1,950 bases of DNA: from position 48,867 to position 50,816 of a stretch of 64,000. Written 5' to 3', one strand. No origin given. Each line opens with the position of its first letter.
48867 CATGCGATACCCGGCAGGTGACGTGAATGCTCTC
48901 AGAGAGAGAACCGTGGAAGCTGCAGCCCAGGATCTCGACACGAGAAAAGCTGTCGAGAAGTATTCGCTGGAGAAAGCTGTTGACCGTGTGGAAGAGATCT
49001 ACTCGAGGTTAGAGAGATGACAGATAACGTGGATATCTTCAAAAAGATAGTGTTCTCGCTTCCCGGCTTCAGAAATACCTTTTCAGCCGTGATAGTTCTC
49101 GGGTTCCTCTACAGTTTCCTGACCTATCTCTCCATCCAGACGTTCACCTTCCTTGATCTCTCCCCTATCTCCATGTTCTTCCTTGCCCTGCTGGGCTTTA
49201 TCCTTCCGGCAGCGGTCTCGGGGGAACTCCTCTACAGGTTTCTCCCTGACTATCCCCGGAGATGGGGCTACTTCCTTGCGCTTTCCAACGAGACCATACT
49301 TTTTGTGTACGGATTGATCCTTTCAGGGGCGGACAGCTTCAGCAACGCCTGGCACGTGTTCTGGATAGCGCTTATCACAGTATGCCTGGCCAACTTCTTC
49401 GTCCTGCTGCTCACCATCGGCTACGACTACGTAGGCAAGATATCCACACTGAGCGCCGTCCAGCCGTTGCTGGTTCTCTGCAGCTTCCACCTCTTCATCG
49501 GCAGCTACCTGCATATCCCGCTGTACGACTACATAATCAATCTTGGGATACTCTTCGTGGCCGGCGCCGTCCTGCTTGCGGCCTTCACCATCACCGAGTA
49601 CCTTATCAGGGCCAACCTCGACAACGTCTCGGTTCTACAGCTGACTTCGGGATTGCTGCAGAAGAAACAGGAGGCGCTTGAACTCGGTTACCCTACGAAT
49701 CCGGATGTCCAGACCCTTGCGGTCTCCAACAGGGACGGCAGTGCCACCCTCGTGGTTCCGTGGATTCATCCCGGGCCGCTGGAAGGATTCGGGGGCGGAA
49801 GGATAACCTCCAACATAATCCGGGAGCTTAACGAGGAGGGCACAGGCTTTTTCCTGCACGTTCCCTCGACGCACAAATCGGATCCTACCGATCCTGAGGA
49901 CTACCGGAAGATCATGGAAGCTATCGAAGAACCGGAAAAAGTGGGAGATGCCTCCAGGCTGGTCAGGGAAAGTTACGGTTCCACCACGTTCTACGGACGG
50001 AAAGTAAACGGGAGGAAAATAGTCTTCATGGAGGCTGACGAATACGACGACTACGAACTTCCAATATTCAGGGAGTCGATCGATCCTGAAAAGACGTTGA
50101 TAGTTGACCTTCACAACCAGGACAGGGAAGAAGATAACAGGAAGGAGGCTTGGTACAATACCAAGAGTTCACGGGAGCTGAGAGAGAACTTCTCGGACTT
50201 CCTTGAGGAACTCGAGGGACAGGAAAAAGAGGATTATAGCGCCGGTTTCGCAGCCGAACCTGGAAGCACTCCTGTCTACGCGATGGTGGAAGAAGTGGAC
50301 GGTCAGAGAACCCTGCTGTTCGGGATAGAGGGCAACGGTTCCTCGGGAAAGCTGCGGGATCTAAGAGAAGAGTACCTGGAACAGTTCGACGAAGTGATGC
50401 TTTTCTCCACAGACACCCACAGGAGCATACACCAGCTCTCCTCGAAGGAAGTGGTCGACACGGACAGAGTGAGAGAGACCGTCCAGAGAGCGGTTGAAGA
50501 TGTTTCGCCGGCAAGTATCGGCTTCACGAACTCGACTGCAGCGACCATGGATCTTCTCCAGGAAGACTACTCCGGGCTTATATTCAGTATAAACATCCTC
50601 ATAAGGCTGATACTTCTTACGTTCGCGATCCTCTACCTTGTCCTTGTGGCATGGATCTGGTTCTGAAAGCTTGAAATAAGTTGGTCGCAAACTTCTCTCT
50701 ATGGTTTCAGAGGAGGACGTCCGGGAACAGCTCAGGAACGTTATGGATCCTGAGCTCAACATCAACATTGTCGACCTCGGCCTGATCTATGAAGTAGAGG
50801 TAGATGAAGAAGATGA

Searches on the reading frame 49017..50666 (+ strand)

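Call 91: search_protein_families(library=pfam, proteins=[window:49017-50666:+], max_evalue=0.00001)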
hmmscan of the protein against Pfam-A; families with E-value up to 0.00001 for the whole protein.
window:49017-50666:+ (549 aa): 1 family
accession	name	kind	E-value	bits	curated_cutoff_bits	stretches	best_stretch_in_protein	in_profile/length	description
PF09843.14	DUF2070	-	1.8e-72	244.9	30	1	8-544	4-558/561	Predicted membrane protein (DUF2070)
